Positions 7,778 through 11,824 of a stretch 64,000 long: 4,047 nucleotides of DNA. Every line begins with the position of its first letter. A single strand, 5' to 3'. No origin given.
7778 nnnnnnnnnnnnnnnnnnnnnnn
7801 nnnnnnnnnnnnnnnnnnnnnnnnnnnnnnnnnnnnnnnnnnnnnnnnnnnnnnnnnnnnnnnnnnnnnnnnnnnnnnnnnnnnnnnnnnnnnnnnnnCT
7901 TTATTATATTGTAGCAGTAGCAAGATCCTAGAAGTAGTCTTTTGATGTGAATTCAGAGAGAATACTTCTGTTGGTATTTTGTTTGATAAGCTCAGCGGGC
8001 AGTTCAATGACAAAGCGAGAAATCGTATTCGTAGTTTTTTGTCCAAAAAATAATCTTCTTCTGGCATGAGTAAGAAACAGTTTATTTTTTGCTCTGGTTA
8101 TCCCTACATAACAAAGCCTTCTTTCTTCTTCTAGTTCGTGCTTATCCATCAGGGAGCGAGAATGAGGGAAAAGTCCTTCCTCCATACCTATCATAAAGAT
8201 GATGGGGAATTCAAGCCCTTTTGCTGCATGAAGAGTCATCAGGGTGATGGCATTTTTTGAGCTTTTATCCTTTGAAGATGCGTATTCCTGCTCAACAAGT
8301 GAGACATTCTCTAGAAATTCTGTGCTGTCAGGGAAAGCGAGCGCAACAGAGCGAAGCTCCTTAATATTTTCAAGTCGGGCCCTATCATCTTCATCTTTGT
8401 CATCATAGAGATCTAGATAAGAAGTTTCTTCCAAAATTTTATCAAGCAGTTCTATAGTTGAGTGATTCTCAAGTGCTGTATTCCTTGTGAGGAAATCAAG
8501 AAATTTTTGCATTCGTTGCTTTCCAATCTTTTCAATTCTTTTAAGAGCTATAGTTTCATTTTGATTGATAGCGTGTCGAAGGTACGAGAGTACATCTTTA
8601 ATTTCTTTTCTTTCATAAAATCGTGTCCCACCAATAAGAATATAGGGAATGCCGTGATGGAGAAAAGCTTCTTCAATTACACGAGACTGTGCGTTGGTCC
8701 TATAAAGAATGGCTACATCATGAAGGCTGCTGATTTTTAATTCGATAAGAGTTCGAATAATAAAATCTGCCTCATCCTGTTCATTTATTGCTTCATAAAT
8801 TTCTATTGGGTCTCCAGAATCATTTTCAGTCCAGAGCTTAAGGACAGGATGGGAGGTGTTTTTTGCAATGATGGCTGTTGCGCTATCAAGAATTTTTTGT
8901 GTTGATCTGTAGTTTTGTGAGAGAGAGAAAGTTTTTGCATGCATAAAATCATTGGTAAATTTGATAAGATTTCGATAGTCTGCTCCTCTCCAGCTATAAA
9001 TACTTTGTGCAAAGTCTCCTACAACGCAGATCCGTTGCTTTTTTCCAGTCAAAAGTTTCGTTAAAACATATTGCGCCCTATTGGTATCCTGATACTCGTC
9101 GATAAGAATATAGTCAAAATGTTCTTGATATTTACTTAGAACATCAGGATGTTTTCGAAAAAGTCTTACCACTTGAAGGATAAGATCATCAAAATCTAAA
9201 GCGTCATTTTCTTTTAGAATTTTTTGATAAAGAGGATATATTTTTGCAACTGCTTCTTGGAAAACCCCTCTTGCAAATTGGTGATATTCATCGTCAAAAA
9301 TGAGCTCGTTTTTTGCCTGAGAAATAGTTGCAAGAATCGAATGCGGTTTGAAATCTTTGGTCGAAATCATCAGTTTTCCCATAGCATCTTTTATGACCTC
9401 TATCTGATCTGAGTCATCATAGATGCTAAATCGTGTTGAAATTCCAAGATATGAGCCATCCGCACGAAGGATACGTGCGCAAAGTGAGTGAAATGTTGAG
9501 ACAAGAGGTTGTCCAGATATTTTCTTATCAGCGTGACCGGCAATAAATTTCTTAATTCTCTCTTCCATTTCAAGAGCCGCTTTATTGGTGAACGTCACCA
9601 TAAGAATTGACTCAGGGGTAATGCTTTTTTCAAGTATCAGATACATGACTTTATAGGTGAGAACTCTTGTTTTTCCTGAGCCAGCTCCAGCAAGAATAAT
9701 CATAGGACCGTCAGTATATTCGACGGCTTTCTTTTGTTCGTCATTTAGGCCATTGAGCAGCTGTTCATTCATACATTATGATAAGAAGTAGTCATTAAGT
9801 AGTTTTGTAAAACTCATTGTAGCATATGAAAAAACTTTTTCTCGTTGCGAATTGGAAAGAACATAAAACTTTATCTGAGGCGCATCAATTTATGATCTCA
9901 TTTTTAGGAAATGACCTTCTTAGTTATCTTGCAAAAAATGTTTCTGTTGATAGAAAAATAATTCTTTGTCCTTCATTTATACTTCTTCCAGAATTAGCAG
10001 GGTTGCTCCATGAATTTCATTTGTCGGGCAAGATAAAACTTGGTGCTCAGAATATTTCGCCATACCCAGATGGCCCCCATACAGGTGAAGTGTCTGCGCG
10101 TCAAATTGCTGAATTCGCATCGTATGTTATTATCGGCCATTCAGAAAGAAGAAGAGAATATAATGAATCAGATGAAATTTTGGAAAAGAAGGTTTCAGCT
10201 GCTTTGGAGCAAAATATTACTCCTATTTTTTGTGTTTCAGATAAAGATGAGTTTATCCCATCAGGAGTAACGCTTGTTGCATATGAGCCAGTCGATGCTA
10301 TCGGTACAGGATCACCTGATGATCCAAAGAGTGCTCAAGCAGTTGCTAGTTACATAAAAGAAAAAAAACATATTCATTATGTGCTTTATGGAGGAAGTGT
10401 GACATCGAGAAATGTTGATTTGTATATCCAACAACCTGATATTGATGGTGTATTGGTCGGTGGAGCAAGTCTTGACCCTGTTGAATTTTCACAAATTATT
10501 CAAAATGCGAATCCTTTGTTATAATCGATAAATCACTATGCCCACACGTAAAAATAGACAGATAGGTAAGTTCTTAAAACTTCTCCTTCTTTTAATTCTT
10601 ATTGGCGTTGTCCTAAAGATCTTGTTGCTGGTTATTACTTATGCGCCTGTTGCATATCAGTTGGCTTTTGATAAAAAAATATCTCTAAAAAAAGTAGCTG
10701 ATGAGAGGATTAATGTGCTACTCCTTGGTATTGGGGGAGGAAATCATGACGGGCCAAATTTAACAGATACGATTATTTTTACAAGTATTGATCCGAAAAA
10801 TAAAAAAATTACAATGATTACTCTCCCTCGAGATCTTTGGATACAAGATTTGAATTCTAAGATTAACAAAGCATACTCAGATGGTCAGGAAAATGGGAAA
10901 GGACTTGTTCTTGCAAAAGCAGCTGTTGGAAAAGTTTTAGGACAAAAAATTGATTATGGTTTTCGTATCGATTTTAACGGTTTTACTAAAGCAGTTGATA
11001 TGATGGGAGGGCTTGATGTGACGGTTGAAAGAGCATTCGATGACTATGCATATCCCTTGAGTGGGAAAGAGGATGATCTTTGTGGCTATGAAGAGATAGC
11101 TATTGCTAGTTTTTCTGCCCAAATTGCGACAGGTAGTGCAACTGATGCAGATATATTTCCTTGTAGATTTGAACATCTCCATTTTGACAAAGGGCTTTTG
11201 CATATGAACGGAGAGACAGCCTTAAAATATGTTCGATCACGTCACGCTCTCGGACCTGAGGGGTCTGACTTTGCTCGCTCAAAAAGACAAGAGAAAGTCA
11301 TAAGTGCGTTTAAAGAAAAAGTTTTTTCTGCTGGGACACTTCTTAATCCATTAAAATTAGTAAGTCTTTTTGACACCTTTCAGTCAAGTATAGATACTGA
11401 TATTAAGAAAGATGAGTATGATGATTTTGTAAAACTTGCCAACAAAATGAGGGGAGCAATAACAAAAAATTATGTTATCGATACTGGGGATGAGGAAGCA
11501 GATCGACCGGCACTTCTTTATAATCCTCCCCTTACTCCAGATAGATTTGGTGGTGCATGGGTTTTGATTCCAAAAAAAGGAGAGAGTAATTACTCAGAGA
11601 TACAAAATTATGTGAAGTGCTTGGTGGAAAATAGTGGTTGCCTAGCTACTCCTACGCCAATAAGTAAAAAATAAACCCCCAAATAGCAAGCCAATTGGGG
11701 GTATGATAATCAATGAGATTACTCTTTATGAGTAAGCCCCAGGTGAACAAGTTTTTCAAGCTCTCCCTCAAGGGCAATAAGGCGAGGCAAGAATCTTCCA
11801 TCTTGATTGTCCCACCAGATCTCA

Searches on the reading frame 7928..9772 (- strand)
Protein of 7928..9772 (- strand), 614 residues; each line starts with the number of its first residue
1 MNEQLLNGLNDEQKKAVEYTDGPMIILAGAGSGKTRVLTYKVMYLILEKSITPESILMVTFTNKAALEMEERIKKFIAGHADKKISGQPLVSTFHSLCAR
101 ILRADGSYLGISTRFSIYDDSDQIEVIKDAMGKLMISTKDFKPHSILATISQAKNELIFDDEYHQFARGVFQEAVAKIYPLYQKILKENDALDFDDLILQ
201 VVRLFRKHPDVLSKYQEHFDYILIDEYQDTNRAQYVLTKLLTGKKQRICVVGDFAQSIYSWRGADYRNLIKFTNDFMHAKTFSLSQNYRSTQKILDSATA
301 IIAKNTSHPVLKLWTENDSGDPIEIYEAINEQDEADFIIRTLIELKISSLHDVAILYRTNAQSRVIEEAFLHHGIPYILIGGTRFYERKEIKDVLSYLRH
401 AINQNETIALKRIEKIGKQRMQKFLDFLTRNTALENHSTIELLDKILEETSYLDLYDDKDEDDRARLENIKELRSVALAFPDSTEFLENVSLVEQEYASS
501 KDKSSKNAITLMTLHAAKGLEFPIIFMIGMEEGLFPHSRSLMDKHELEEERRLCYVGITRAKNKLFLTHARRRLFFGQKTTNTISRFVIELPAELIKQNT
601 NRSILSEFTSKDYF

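Call 6: search_protein_families(library=ncbifam, proteins=[window:7928-9772:-], max_evalue=0.01)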
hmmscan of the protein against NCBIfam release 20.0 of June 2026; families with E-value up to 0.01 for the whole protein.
window:7928-9772:- (614 aa): 17 families
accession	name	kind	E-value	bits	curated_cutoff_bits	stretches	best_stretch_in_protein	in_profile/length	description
TIGR01073.1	pcrA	equivalog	1.7e-218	727.5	911.2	2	5-418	1-412/725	DNA helicase PcrA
NF008743.0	PRK11773.1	equivalog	8.4e-169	563.3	965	2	3-413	4-410/720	DNA helicase II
TIGR01074.1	rep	equivalog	7.2e-165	550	951.45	2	9-418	2-409/668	DNA helicase Rep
TIGR01075.1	uvrD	equivalog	1e-160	536.4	1144.45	2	5-413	1-405/715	DNA helicase II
NF008172.0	PRK10919.1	equivalog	5.9e-133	444.5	1168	2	9-424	3-421/673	DNA helicase Rep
TIGR02785.1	addA_Gpos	equivalog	1.9e-53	181.7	707.65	4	171-301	337-479/1234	helicase-exonuclease AddAB subunit AddA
NF008276.0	PRK11054.1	equivalog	4.3e-47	161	543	3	8-103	196-284/684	DNA helicase IV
TIGR00609.1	recB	equivalog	2e-42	145.5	696.05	3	160-307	311-460/1175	exodeoxyribonuclease V subunit beta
TIGR02784.1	addA_alphas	equivalog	4.6e-40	137.9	860.75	4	177-306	346-497/1138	double-strand break repair helicase AddA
NF010485.0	PRK13909.1-2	equivalog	2.5e-37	128.6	650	2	174-527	280-629/909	RecB-like helicase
NF010487.0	PRK13909.1-4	equivalog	5.5e-31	107.6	759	2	174-527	280-629/924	RecB-like helicase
NF008128.0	PRK10876.1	equivalog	6.1e-16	57.3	1697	1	170-304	327-463/1181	exodeoxyribonuclease V subunit beta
NF010484.0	PRK13909.1-1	equivalog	5.4e-14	50.9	1074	2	24-77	8-60/945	RecB-like helicase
NF053713.1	helicas_STM2767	equivalog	8.3e-09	34.4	550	1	191-261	292-358/665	STM2767 family DEAD/DEAH box helicase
TIGR01448.2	helicase_RecD2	equivalog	2.8e-05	22.5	500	0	512-574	643-693/713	SF1B family DNA helicase RecD2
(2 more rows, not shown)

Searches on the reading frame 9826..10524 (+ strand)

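Call 6: search_protein_families(library=ncbifam, proteins=[window:9826-10524:+], max_evalue=0.01)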
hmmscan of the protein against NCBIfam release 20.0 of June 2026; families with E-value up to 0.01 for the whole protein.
window:9826-10524:+ (232 aa): 9 families
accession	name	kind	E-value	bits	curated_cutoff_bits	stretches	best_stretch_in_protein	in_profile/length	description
NF010569.0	PRK13962.1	equivalog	6.6e-49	166.6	883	2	2-143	397-527/645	bifunctional phosphoglycerate kinase/triosephosphate isomerase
NF011163.0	PRK14565.1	equivalog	1.6e-39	136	298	2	4-141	3-129/240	triosephosphate isomerase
NF000722.0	PRK00042.2-1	equivalog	1.3e-38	132.8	293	2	1-142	1-133/256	triose-phosphate isomerase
TIGR00419.1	tim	equivalog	5e-35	121.4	130.6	1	6-217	2-226/228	triose-phosphate isomerase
NF000728.0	PRK00042.3-2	equivalog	1.4e-32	113.1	255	2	150-228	152-229/231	triose-phosphate isomerase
NF011497.0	PRK14905.1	equivalog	2.1e-24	86.5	485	2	2-140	4-139/357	triosephosphate isomerase/PTS system glucose/sucrose-specific transporter subunit IIB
NF012036.0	PRK15492.1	equivalog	1.1e-23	84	509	2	1-140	2-138/261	triosephosphate isomerase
NF000729.0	PRK00042.3-3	equivalog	2.2e-17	63.7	309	2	51-139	37-124/234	triose-phosphate isomerase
NF003302.0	PRK04302.1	subfamily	8.5e-11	42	132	1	53-196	41-186/223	triose-phosphate isomerase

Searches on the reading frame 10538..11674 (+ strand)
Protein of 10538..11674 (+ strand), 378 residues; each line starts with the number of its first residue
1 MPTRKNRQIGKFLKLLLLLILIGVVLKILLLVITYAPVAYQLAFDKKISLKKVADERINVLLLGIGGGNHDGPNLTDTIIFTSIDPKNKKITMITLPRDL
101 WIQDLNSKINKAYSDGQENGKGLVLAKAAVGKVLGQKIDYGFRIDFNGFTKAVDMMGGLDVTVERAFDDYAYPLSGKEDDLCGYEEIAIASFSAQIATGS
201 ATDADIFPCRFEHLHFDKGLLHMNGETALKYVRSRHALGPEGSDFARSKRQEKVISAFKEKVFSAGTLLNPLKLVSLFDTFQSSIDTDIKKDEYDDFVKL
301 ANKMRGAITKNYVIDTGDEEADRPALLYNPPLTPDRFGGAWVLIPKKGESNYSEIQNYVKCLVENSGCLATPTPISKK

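Call 6: search_protein_families(library=ncbifam, proteins=[window:10538-11674:+], max_evalue=0.01)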
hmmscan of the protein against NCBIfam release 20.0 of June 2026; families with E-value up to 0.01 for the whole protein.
window:10538-11674:+ (378 aa): 4 families
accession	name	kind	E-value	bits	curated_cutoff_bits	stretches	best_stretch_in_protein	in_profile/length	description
TIGR00350.1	lytR_cpsA_psr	domain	5.1e-28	98.2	62.3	2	76-173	3-102/152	LCP family glycopolymer transferase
NF006897.1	PRK09379.1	equivalog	3.1e-22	79.2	441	2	46-171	50-171/298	polyisoprenyl-teichoic acid--peptidoglycan teichoic acid transferase TagU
NF051849.1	LCP_trans_Cps2A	equivalog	1.6e-20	73.8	650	2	207-303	332-420/477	LCP family glycopolymer transferase CpsA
NF047591.1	ligase_LytR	equivalog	5.7e-17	62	450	2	55-168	55-175/336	glycopolymer--peptidoglycan transferase LytR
